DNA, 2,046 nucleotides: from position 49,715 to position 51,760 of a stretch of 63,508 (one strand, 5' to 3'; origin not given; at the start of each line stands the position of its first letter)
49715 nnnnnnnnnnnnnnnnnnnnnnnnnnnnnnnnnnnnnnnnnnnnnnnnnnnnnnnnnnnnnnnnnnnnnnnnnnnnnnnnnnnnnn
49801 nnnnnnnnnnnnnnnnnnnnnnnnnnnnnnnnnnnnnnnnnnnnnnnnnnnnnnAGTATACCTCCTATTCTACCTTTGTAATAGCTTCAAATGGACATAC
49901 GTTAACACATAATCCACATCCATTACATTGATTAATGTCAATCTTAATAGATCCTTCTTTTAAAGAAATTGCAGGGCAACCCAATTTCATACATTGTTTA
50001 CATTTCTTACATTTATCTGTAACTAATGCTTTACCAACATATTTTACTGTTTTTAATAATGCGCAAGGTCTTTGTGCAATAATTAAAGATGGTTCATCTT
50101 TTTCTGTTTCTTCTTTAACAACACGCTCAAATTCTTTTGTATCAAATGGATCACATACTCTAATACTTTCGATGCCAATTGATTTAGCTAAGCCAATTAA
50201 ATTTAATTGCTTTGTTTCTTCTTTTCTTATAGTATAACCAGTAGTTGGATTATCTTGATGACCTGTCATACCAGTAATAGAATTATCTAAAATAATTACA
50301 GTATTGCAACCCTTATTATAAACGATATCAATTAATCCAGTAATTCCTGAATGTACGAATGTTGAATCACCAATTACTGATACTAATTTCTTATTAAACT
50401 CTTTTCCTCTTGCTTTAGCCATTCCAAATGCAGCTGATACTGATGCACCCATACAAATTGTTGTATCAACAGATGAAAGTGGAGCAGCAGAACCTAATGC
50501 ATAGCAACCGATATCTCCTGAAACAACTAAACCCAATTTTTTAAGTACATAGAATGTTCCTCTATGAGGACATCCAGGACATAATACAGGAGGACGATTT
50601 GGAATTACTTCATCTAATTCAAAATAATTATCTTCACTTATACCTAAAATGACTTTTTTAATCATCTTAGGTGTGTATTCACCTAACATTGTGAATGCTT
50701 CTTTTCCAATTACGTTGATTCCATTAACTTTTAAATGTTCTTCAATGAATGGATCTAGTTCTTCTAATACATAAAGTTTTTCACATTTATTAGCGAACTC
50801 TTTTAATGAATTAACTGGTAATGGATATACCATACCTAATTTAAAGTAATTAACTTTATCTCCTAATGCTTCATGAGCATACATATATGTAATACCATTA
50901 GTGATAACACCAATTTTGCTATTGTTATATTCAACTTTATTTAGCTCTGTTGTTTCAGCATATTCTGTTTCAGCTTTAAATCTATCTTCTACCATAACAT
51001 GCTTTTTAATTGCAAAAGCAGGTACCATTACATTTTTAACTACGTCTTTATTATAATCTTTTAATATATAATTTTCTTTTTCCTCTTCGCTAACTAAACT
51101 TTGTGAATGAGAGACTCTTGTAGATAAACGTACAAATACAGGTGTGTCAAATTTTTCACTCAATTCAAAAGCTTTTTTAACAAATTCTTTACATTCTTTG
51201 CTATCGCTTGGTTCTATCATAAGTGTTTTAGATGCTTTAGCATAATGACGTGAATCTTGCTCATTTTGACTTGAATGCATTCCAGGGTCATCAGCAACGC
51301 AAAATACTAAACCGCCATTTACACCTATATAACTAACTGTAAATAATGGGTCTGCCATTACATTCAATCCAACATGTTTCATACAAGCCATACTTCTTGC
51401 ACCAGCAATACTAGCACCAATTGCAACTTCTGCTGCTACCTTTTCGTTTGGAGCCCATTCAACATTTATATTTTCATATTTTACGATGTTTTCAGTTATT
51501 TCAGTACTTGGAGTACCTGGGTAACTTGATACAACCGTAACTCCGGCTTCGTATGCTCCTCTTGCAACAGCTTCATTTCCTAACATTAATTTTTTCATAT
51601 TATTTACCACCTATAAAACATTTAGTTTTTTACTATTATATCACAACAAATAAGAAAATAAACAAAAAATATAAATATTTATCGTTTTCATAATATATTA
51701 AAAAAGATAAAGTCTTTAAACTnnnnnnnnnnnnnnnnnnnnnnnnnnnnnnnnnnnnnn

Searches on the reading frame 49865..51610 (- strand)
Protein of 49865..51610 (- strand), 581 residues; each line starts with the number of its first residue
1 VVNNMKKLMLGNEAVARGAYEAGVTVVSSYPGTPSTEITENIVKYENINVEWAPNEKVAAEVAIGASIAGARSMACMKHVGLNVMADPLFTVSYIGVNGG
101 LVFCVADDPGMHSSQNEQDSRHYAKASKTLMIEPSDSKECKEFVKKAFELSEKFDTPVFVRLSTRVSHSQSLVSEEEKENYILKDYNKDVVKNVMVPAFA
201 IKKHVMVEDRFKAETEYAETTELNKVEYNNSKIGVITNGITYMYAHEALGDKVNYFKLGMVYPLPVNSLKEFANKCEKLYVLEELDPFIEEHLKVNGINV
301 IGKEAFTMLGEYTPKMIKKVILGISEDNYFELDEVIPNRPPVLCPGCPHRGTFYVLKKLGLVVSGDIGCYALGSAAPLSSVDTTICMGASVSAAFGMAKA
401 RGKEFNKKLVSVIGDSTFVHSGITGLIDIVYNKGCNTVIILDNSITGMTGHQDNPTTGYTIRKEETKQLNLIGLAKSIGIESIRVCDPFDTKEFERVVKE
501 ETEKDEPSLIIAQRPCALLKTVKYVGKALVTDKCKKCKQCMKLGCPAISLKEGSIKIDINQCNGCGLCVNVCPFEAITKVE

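Call 5: search_protein_families(library=pfam, proteins=[window:49865-51610:-])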
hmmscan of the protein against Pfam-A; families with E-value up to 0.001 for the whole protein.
window:49865-51610:- (581 aa): 11 families
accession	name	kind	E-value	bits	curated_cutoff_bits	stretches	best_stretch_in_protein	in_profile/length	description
PF02775.26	TPP_enzyme_C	-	4.1e-23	82.3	21.9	1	366-511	1-150/151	Thiamine pyrophosphate enzyme, C-terminal TPP binding domain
PF01855.24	POR_N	-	8.8e-16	58.8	27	1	18-215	2-207/231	Pyruvate flavodoxin/ferredoxin oxidoreductase, thiamine diP-bdg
PF00037.32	Fer4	-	8.9e-09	35.2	21.1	1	555-578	1-24/24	4Fe-4S binding domain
PF12797.12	Fer4_2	-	7.3e-07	29.2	24.5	1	555-574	3-22/22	4Fe-4S binding domain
PF13237.11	Fer4_10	-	1.2e-06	28.7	25.5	1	531-573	6-53/53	4Fe-4S dicluster domain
PF12837.12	Fer4_6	-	1.4e-06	28.4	25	1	555-577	2-24/24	4Fe-4S binding domain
PF14697.11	Fer4_21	-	1.3e-05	25.7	35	1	531-578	5-58/59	4Fe-4S dicluster domain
PF12838.12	Fer4_7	-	1.9e-05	25.4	27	1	533-576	1-52/52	4Fe-4S dicluster domain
PF25160.1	LdpA_Fe-S-bd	-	0.0001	22.4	27.6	1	536-580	4-46/49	LdpA Fe-S cluster-binding domain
PF13187.11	Fer4_9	-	0.00056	20.3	27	0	533-576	1-51/52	4Fe-4S dicluster domain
PF12800.12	Fer4_4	-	0.00069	20.2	24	0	562-574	4-16/17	4Fe-4S binding domain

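Call 6: search_protein_families(library=ncbifam, proteins=[window:49865-51610:-])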
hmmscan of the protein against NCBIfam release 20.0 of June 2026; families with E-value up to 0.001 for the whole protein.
window:49865-51610:- (581 aa): 46 families (the best 25 are shown)
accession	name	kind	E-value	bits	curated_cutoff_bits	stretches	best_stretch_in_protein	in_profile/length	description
TIGR03336.1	IOR_alpha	equivalog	2.6e-213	709.7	650.9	1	5-577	1-595/595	indolepyruvate ferredoxin oxidoreductase subunit alpha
NF009589.0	PRK13030.1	subfamily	5.8e-31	107.1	816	2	55-312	93-378/1170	indolepyruvate ferredoxin oxidoreductase family protein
TIGR03710.1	OAFO_sf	subfamily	6.7e-24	84.4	482.75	2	6-85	193-275/561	2-oxoacid:acceptor oxidoreductase subunit alpha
NF006412.0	PRK08659.1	equivalog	3.1e-22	79.3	411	2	5-86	4-88/378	2-oxoacid:acceptor oxidoreductase subunit alpha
NF005507.0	PRK07119.1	subfamily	3.3e-19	68.9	399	1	5-284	3-306/352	3-methyl-2-oxobutanoate dehydrogenase subunit VorB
NF009588.0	PRK13029.1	subfamily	3.1e-18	65.1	952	2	98-300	147-366/1196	indolepyruvate ferredoxin oxidoreductase family protein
NF007206.0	PRK09627.1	equivalog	3.9e-14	52.4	579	1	10-173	7-179/375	2-oxoglutarate synthase subunit alpha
NF040682.1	PorA_Arch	equivalog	3.6e-12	45.9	550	1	6-94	3-96/387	pyruvate synthase subunit PorA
NF006232.0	PRK08366.1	equivalog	2.9e-11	42.6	646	1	3-174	4-181/394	2-ketoisovalerate ferredoxin oxidoreductase subunit alpha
TIGR04105.1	FeFe_hydrog_B1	subfamily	6.3e-10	38.3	450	1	495-580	78-162/462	monomeric [FeFe] hydrogenase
NF006233.0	PRK08367.1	equivalog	2.1e-09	36.8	625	1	5-93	3-96/394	pyruvate ferredoxin oxidoreductase subunit alpha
TIGR02179.1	PorD_KorD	subfamily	2.4e-09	37.2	60.05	1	530-580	23-75/78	2-oxoacid:acceptor oxidoreductase, delta subunit, pyruvate/2-ketoisovalerate family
NF040684.1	PorD_Arch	equivalog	1.3e-08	34.8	120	1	529-580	29-82/85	pyruvate synthase subunit PorD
TIGR02700.1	flavo_MJ0208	hypoth_equivalog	2.1e-08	33.7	251.35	1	528-578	144-195/234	dihydromethanopterin reductase (acceptor)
NF007203.0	PRK09624.1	equivalog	4.2e-08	33.3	171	1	488-580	5-101/105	pyuvate ferredoxin oxidoreductase subunit delta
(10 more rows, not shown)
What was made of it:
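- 49865..51610 (-): Indolepyruvate:ferredoxin oxidoreductase alpha subunit. Call 6: TIGR03336, 709.7 bits against a cutoff of 650.9.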
